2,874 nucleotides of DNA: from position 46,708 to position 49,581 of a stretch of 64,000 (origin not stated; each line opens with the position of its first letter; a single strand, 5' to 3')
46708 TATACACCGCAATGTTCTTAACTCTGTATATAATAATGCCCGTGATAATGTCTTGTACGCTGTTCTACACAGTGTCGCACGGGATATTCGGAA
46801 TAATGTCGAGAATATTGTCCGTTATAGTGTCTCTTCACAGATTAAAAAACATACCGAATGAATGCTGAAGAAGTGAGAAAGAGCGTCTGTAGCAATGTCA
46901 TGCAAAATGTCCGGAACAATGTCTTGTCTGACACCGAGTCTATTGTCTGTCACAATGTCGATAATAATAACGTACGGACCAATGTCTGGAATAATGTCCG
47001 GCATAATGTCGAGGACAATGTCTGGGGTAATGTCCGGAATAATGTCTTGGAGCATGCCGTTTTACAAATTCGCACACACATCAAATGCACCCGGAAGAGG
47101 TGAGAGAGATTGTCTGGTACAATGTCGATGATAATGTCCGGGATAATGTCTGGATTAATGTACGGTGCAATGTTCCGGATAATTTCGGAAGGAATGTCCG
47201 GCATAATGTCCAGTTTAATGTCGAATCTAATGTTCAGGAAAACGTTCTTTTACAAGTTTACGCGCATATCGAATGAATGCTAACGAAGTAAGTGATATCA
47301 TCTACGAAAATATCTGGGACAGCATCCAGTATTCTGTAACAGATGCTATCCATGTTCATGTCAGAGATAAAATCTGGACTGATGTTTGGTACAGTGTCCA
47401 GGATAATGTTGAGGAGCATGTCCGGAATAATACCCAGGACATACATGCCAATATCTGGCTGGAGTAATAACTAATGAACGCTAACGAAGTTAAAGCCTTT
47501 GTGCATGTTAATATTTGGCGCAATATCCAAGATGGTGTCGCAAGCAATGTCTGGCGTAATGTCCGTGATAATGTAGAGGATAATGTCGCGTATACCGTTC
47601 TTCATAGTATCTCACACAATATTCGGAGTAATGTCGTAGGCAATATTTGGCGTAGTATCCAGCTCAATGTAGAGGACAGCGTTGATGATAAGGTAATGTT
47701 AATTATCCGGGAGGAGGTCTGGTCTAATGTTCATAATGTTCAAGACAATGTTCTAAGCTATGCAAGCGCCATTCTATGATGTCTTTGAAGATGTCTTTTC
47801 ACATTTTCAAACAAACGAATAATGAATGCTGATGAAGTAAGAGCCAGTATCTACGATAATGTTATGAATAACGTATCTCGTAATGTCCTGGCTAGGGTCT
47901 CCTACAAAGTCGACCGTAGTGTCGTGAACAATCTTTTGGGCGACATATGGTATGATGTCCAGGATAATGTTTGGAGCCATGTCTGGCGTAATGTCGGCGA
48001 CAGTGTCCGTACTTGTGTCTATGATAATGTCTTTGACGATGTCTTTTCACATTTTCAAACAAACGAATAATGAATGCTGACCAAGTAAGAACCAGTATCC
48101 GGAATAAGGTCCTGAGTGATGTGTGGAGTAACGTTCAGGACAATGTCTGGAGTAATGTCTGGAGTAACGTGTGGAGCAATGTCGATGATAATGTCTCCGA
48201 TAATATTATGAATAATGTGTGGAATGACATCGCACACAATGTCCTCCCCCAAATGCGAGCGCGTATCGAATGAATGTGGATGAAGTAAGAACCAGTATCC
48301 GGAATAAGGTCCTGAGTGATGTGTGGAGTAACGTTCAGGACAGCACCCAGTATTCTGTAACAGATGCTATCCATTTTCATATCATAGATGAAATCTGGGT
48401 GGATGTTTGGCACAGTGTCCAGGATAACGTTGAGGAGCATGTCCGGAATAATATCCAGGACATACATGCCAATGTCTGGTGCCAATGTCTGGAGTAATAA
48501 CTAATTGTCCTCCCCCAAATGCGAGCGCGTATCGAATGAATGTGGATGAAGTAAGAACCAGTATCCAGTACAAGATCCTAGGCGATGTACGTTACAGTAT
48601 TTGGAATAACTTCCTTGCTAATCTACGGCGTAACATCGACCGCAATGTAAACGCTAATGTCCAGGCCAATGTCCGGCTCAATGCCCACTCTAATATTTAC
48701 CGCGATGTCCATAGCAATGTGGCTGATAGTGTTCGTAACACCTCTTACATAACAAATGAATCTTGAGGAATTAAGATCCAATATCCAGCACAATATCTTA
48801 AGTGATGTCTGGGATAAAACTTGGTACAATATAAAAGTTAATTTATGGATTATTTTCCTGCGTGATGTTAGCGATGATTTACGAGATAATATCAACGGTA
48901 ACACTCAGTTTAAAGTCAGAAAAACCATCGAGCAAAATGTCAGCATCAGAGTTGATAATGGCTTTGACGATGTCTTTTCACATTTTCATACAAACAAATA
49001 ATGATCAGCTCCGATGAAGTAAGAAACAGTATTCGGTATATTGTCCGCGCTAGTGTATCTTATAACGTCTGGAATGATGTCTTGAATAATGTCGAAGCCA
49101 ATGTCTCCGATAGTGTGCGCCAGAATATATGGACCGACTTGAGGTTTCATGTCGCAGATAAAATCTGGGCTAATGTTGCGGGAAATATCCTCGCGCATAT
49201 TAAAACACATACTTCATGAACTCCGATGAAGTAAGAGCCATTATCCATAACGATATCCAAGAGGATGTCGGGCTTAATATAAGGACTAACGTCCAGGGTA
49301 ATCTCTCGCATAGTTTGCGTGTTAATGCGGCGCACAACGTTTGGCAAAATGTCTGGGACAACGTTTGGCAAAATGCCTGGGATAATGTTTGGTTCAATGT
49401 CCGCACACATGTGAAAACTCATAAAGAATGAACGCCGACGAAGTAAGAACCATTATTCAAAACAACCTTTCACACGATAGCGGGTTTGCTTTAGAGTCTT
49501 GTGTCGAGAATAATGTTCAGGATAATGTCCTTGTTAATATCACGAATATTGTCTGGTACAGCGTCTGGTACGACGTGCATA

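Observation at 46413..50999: Tandem array of about 20 paralogous small genes encoding x-N-V-x tetrapeptide-repeat proteins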

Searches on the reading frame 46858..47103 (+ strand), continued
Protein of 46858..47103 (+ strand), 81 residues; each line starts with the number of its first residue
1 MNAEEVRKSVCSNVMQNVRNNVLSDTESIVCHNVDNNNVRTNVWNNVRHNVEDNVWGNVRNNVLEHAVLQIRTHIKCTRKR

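Call 85: find_homologous_proteins(query=P0021, max_evalue=1e-10)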
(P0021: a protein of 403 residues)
Query P0021 (403 aa): 2227 proteins with E <= 1e-10 among 8000 candidates; the best 120 are listed.
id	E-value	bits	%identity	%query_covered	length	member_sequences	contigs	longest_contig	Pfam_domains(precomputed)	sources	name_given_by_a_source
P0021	9.3e-261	883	100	100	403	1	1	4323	PF20530.4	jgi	jgi:hypothetical protein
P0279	2.5e-154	532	54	98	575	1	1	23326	PF20530.4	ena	-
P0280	6.5e-136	471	53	99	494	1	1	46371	PF20530.4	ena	-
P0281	9.7e-133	461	57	99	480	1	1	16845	PF20530.4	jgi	jgi:hypothetical protein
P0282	1.5e-114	401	53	100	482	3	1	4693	PF20530.4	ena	-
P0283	5.7e-112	393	52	96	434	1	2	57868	PF20530.4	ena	-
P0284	6.2e-110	386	52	100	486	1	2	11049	PF20530.4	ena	-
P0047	1.5e-108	381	53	100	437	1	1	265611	PF20530.4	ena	-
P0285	3.4e-107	377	56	90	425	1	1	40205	PF20530.4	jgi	jgi:hypothetical protein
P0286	1.6e-106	375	57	89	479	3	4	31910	PF20530.4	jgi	jgi:hypothetical protein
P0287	1.1e-105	372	59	91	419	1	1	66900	PF20530.4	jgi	jgi:hypothetical protein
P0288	3.4e-105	370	54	99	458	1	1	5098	PF20530.4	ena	-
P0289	1.1e-104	369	48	97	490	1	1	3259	PF20530.4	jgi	jgi:hypothetical protein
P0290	4.5e-104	367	54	86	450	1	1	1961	PF20530.4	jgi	jgi:hypothetical protein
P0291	2.3e-103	364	55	94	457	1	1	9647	PF20530.4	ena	-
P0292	3.2e-103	364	56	100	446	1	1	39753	PF20530.4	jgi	-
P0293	6.3e-103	363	51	93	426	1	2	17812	PF20530.4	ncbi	-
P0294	7.6e-103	363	56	93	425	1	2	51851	PF20530.4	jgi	jgi:hypothetical protein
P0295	7.7e-102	359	54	89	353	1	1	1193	PF20530.4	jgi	jgi:hypothetical protein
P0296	3.1e-101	357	54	91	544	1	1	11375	PF20530.4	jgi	-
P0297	3.3e-101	357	53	98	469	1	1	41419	PF20530.4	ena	-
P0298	3.5e-100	354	52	99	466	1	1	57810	PF20530.4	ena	-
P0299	4.7e-99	350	58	85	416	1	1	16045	PF20530.4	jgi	jgi:hypothetical protein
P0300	1.2e-98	349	50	100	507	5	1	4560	PF20530.4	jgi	jgi:hypothetical protein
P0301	1.9e-98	348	51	96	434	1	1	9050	PF20530.4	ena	-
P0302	5.5e-97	343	52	99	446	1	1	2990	PF20530.4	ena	-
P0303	3.0e-96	341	57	69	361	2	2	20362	PF20530.4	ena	-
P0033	4.1e-96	340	54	89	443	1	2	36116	PF20530.4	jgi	jgi:hypothetical protein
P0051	4.5e-96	340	51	97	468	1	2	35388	PF20530.4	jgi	-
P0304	7.4e-96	340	52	90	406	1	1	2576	PF20530.4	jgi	jgi:hypothetical protein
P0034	9.2e-96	339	53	100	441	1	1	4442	PF20530.4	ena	-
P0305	4.1e-95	337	52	94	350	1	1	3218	PF20530.4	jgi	jgi:hypothetical protein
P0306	3.9e-94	334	52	88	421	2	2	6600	PF20530.4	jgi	jgi:hypothetical protein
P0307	1.2e-93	332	50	96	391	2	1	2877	PF20530.4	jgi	jgi:hypothetical protein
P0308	4.2e-93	330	54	99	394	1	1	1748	PF20530.4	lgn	-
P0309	8.3e-93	329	55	76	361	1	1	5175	PF20530.4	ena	-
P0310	1.2e-92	329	56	90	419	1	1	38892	PF20530.4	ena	-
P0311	1.5e-92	329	52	92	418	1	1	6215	PF20530.4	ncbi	-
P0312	1.0e-91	326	50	91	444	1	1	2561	PF20530.4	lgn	-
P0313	1.1e-91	326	49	91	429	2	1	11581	PF20530.4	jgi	jgi:hypothetical protein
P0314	1.2e-91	326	56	74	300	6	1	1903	PF20530.4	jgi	-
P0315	2.1e-91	325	53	86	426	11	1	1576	PF20530.4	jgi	jgi:hypothetical protein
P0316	2.3e-91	325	49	96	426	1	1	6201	PF20530.4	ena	-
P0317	2.5e-90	321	51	90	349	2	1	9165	PF20530.4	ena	-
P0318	2.9e-90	321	56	78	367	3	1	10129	PF20530.4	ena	-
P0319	5.2e-90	320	50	92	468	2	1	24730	PF20530.4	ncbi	-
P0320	7.7e-90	320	45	91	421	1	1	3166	PF20530.4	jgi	jgi:hypothetical protein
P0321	1.7e-89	319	52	86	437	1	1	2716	PF20530.4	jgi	jgi:hypothetical protein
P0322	3.3e-89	318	51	90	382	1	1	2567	PF20530.4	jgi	jgi:hypothetical protein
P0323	5.2e-89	317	51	83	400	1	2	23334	PF20530.4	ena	-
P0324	1.1e-88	316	53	75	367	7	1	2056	PF20530.4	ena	-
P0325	1.4e-88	316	53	96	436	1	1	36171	PF20530.4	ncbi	-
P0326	1.6e-88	315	47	80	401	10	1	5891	PF20530.4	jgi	jgi:uncharacterized protein DUF6745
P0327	2.3e-88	315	49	90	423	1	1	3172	PF20530.4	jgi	jgi:hypothetical protein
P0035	2.5e-88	315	51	99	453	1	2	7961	PF20530.4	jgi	-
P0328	2.7e-88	315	51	76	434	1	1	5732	PF20530.4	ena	-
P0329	3.8e-88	314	51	89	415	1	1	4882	PF20530.4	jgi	jgi:hypothetical protein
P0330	7.4e-88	313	51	82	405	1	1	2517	PF20530.4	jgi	jgi:hypothetical protein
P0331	8.2e-88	313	54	78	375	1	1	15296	PF20530.4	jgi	jgi:hypothetical protein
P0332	2.4e-87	311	50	86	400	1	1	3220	PF20530.4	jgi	jgi:hypothetical protein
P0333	2.6e-87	311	51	96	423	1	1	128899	PF20530.4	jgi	jgi:hypothetical protein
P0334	9.3e-87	310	55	82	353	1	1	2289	PF20530.4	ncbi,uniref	ncbi:DUF6745 domain-containing protein, partial [Sphingomonas sp.]|uniref:DUF6745 domain-containing 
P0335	1.2e-86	309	60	77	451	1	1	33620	PF20530.4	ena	-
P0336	2.0e-86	308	54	90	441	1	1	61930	PF20530.4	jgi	-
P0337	2.5e-86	308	48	96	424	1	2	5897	PF20530.4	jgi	jgi:hypothetical protein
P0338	6.1e-86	307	51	88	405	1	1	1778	PF20530.4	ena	-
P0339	6.8e-86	307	55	75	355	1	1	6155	PF20530.4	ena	-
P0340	8.2e-86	306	51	82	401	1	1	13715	PF20530.4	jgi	jgi:hypothetical protein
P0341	1.3e-85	306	48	93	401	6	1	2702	PF20530.4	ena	-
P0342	2.1e-85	305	44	96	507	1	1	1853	PF20530.4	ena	-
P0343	2.6e-85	305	51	89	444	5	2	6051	PF20530.4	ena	-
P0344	2.9e-85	305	56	81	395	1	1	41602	PF20530.4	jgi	jgi:hypothetical protein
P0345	4.2e-85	304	55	70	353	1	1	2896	PF20530.4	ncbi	-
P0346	1.5e-84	302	56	67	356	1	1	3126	PF20530.4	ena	-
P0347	1.9e-84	302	48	84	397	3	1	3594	PF20530.4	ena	-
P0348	2.1e-84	302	52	78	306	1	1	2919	PF20530.4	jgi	jgi:hypothetical protein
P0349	2.5e-84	302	50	91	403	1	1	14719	PF20530.4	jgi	-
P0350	4.0e-84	301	49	70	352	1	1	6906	PF20530.4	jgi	-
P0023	4.6e-84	301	54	97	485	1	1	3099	PF20530.4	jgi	-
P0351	1.1e-83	299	53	72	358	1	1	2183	PF20530.4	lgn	-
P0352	1.3e-83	299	52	84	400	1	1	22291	PF20530.4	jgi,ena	-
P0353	3.8e-83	298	53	81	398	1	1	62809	PF20530.4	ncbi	-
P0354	4.1e-83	298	52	85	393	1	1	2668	PF20530.4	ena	-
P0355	6.1e-83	297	51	87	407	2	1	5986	PF20530.4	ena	-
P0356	7.1e-83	297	54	74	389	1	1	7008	PF20530.4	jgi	jgi:hypothetical protein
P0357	8.7e-83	296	48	83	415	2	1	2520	PF20530.4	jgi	jgi:hypothetical protein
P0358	1.1e-82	296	47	88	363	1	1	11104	PF20530.4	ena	-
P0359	1.2e-82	296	49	94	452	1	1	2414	PF20530.4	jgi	jgi:hypothetical protein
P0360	1.4e-82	296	49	84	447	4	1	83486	PF20530.4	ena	-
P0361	2.1e-82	295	49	80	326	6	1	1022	PF20530.4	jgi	jgi:hypothetical protein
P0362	3.2e-82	295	46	90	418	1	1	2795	PF20530.4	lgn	-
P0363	3.2e-82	295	47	80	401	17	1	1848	PF20530.4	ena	-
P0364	4.4e-82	294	53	78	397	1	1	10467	PF20530.4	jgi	jgi:hypothetical protein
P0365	6.2e-82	294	48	90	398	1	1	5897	PF20530.4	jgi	jgi:hypothetical protein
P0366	6.2e-82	294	50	85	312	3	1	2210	PF20530.4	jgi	jgi:hypothetical protein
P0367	7.9e-82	293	51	81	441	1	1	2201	PF20530.4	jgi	jgi:hypothetical protein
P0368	1.1e-81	293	48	89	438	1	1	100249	PF20530.4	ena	-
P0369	1.1e-81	293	53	67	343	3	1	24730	PF20530.4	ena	-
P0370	1.1e-81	293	59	79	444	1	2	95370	PF20530.4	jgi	jgi:hypothetical protein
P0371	1.9e-81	292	52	77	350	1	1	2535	PF20530.4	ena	-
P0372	2.2e-81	292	53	82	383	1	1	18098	PF20530.4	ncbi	-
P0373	2.5e-81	292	51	83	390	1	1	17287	PF20530.4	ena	-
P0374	5.7e-81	290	50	87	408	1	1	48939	PF20530.4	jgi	jgi:hypothetical protein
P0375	6.2e-81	290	51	77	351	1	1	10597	PF20530.4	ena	-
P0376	7.0e-81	290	57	70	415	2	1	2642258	PF20530.4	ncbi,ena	-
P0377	7.6e-81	290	47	80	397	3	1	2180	PF20530.4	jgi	jgi:hypothetical protein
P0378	8.6e-81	290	47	80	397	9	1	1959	PF20530.4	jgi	jgi:hypothetical protein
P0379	1.0e-80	290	47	80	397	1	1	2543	PF20530.4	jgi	-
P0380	1.1e-80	290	52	87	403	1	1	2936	PF20530.4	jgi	-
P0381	1.3e-80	289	48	80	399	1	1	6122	PF20530.4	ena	-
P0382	1.3e-80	289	47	80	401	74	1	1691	PF20530.4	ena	-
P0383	1.5e-80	289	47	80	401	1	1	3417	PF20530.4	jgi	jgi:hypothetical protein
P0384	1.5e-80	289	55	85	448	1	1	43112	PF20530.4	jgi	-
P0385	2.8e-80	288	53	74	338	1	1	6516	PF20530.4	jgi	jgi:hypothetical protein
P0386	3.9e-80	288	48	80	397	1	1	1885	PF20530.4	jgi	jgi:hypothetical protein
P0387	4.4e-80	288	52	73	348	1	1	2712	PF20530.4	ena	-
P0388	4.9e-80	287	42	90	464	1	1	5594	PF20530.4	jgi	jgi:hypothetical protein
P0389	6.3e-80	287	48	95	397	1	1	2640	PF20530.4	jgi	jgi:hypothetical protein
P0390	6.5e-80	287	47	100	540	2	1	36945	PF20530.4,PF14377.12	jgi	jgi:hypothetical protein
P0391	8.9e-80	287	50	73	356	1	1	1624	PF20530.4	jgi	jgi:hypothetical protein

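Call 86: find_encoding_contigs(protein=P0376, flank=10000, max_places=2)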
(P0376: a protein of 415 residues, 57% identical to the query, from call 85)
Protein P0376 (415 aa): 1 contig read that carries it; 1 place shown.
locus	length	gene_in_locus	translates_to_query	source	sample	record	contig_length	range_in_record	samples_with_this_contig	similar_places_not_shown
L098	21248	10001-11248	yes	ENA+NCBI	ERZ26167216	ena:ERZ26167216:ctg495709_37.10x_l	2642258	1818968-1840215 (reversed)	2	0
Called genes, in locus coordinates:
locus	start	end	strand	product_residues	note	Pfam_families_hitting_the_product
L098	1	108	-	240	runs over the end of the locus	PF10517:DM13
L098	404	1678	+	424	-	PF00355:Rieske, PF11723:Aromatic_hydrox (weak)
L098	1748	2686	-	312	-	PF00296:Bac_luciferase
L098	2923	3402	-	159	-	-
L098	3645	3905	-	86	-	PF12844:HTH_19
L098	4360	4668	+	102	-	-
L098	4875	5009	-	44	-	-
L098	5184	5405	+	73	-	-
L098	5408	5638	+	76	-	-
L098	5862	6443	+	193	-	-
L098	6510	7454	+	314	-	PF01807:Zn_ribbon_DnaG (weak)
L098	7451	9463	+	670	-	-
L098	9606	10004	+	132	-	-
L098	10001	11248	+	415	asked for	PF20530:DUF6745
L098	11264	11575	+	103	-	-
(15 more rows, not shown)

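Call 106: search_protein_families(library=pfam, max_evalue=0.00001, proteins=[P0031, P0042, P0043, P0050, P0053, P0074, P0075, P0080, P0081, P0092])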
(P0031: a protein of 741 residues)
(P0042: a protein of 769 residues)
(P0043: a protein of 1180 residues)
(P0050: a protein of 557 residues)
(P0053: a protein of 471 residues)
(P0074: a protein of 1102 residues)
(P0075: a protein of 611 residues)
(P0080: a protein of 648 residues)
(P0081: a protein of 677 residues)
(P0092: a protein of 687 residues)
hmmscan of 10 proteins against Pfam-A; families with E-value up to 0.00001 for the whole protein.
P0031 (741 aa): 1 family
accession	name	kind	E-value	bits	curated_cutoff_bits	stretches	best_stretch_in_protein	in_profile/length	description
PF00082.27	Peptidase_S8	-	2.2e-28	99.8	21.8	1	490-727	6-288/288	Subtilase family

P0042 (769 aa): 1 family
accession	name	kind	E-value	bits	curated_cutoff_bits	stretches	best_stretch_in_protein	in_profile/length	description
PF02389.20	Cornifin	-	1.8e-13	51.3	34.8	2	543-647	13-117/135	Cornifin (SPRR) family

P0043 (1180 aa): 3 families
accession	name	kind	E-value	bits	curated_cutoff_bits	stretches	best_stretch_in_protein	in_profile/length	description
PF13488.11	Gly-zipper_Omp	-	1.8e-14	53.8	25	0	279-315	2-39/46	Glycine zipper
PF13441.11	Gly-zipper_YMGG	-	1.2e-07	31.7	28.9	0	502-540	9-44/45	YMGG-like Gly-zipper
PF13436.11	Gly-zipper_OmpA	-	1.3e-07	31.7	27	0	281-312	5-41/44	Glycine-zipper domain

P0050 (557 aa): 1 family
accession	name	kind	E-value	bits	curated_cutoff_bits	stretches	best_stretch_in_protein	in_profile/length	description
PF02389.20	Cornifin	-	1e-08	35.9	34.8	1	347-440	20-113/135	Cornifin (SPRR) family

P0053 (471 aa): 2 families
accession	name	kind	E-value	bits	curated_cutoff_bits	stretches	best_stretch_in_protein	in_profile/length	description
PF04286.17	DUF445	-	1.2e-07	32.4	33.8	1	25-217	78-305/368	Protein of unknown function (DUF445)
PF05003.17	DUF668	-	1.5e-07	32.1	24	0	93-93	41-41/89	Protein of unknown function (DUF668)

P0074 (1102 aa): 1 family
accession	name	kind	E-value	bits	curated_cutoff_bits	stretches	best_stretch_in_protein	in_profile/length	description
PF04471.18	Mrr_cat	-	1.5e-12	48.1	21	1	383-479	13-113/115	Restriction endonuclease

P0075 (611 aa): 1 family
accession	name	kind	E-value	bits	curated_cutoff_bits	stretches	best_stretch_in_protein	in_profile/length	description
PF00082.27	Peptidase_S8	-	7.9e-14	52.1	21.8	1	389-539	6-180/288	Subtilase family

P0080 (648 aa): 0 families

P0081 (677 aa): 1 family
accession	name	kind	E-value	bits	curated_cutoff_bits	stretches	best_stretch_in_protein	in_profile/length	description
PF07484.17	Collar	-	7.9e-18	64.6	24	1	498-551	1-53/57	Phage Tail Collar Domain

P0092 (687 aa): 1 family
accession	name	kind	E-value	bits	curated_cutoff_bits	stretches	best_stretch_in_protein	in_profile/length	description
PF19068.5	DUF5764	-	8.2e-41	139.6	29.2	1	10-141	2-132/133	Family of unknown function (DUF5764)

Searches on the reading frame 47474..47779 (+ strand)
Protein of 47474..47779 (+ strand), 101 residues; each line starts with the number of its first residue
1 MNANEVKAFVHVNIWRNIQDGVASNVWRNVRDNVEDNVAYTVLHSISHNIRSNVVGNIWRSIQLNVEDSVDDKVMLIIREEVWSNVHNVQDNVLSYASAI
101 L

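Call 4: search_protein_families(library=pfam, max_evalue=1, proteins=[window:47474-47779:+])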
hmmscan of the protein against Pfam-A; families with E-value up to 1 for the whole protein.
window:47474-47779:+ (101 aa): 2 families
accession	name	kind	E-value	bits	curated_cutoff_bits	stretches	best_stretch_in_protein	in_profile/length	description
PF02459.20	Adeno_terminal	-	0.024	13.6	27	1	4-79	449-520/548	Adenoviral DNA terminal protein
PF09707.15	Cas_Cas2CT1978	-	0.12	12.9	24.7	1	5-44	23-59/86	CRISPR-associated protein (Cas_Cas2CT1978)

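Call 5: search_protein_families(library=phrogs, max_evalue=1, proteins=[window:47474-47779:+])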
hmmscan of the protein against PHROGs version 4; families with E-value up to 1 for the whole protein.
window:47474-47779:+ (101 aa): 1 family
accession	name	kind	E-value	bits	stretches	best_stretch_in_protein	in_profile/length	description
phrog_430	-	tail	0.66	9.2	1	10-85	401-476/868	baseplate hub subunit and tail lysozyme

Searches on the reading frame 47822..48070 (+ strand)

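Call 4: search_protein_families(library=pfam, max_evalue=1, proteins=[window:47822-48070:+])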
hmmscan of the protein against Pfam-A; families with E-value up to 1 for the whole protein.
window:47822-48070:+ (82 aa): 0 families

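Call 5: search_protein_families(library=phrogs, max_evalue=1, proteins=[window:47822-48070:+])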
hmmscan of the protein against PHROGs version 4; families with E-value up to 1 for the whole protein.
window:47822-48070:+ (82 aa): 2 families
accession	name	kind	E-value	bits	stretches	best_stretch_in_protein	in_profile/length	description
phrog_24510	-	unknown function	0.0081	17.1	1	18-69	14-65/134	-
phrog_38151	-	unknown function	0.25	12.4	0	51-65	21-35/55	-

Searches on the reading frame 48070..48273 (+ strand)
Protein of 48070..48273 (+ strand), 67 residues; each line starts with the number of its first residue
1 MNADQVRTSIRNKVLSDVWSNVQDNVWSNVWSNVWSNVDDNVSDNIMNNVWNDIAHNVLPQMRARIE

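Call 4: search_protein_families(library=pfam, max_evalue=1, proteins=[window:48070-48273:+])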
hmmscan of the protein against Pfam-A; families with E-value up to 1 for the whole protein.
window:48070-48273:+ (67 aa): 3 families
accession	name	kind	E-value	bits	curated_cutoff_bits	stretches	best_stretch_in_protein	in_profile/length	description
PF20285.3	CTD9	-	0.12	13.3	27.9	1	6-60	37-92/113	C-terminal domain 9 of the ABC-three component (ABC-3C) systems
PF16086.11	DUF4816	-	0.16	12.4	29.4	1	18-38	15-35/43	Domain of unknown function (DUF4816)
PF12586.13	DUF3760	-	0.2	12.2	26.6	0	33-45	6-18/44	Protein of unknown function (DUF3760)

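Call 5: search_protein_families(library=phrogs, max_evalue=1, proteins=[window:48070-48273:+])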
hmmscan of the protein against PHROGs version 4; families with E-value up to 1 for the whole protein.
window:48070-48273:+ (67 aa): 5 families
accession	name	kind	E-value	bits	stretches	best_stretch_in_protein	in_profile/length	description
phrog_22707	-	unknown function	0.019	15.9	1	4-54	79-129/139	-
phrog_1272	-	tail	0.02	13.6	1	13-56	980-1025/1606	tail length tape measure protein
phrog_13104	-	unknown function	0.45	12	0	9-29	20-40/90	-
phrog_58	-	tail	0.55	9.4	1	14-52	830-869/1544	tail length tape measure protein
phrog_21404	-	unknown function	0.91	11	0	34-57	17-40/101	-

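Call 27: find_related_loci(query=window:48070-48270:+, collection=viral_contigs, flank=10000)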
Query window:48070-48270:+ (67 aa) in viral_contigs; peptide patterns used: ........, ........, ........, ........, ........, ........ (x = any residue, [..] = any of these).
1 stretches matched a pattern, but none encodes a relative of the query by tblastn (E <= 1e-3).
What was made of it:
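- Tried and rejected: With a single unit in viral contigs it found nothing (call 27).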

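Call 33: search_protein_families(library=ncbifam, max_evalue=0.01, proteins=[window:48070-48270:+])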
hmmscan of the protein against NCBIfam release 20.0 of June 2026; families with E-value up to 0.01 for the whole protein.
window:48070-48270:+ (67 aa): 0 families

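Call 78: search_protein_families(library=padloc, max_evalue=0.01, proteins=[window:48070-48270:+])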
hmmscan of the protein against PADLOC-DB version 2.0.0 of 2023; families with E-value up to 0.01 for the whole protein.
window:48070-48270:+ (67 aa): 0 families

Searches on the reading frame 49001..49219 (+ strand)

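Call 4: search_protein_families(library=pfam, max_evalue=1, proteins=[window:49001-49219:+])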
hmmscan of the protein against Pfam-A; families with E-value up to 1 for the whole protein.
window:49001-49219:+ (72 aa): 1 family
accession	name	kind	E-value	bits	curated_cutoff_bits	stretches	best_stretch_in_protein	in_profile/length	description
PF09707.15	Cas_Cas2CT1978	-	0.24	12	24.7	0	34-53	32-51/86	CRISPR-associated protein (Cas_Cas2CT1978)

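Call 5: search_protein_families(library=phrogs, max_evalue=1, proteins=[window:49001-49219:+])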
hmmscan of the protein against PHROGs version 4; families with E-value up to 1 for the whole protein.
window:49001-49219:+ (72 aa): 4 families
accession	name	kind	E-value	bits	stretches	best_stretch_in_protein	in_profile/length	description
phrog_22047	-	unknown function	0.045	14.3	1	15-70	155-205/207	-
phrog_37077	-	unknown function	0.1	14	0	30-52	49-71/76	-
phrog_8466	-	unknown function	0.13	13.4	0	6-40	9-46/72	-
phrog_21404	-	unknown function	0.3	12.5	1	3-34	9-40/101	-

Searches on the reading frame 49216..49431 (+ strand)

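Call 4: search_protein_families(library=pfam, max_evalue=1, proteins=[window:49216-49431:+])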
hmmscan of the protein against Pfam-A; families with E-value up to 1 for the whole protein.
window:49216-49431:+ (71 aa): 2 families
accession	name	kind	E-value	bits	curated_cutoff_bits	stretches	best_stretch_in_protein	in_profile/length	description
PF16086.11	DUF4816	-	0.014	15.7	29.4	1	42-60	23-41/43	Domain of unknown function (DUF4816)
PF13890.11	Rab3-GTPase_cat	-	0.77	9.8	26.1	0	23-50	107-132/158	Rab3 GTPase-activating protein catalytic subunit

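Call 5: search_protein_families(library=phrogs, max_evalue=1, proteins=[window:49216-49431:+])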
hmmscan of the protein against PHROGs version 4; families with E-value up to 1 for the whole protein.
window:49216-49431:+ (71 aa): 2 families
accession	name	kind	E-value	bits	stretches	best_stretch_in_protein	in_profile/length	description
phrog_21404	-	unknown function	0.13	13.7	1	2-36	9-43/101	-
phrog_430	-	tail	0.16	11.2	1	6-63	425-482/868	baseplate hub subunit and tail lysozyme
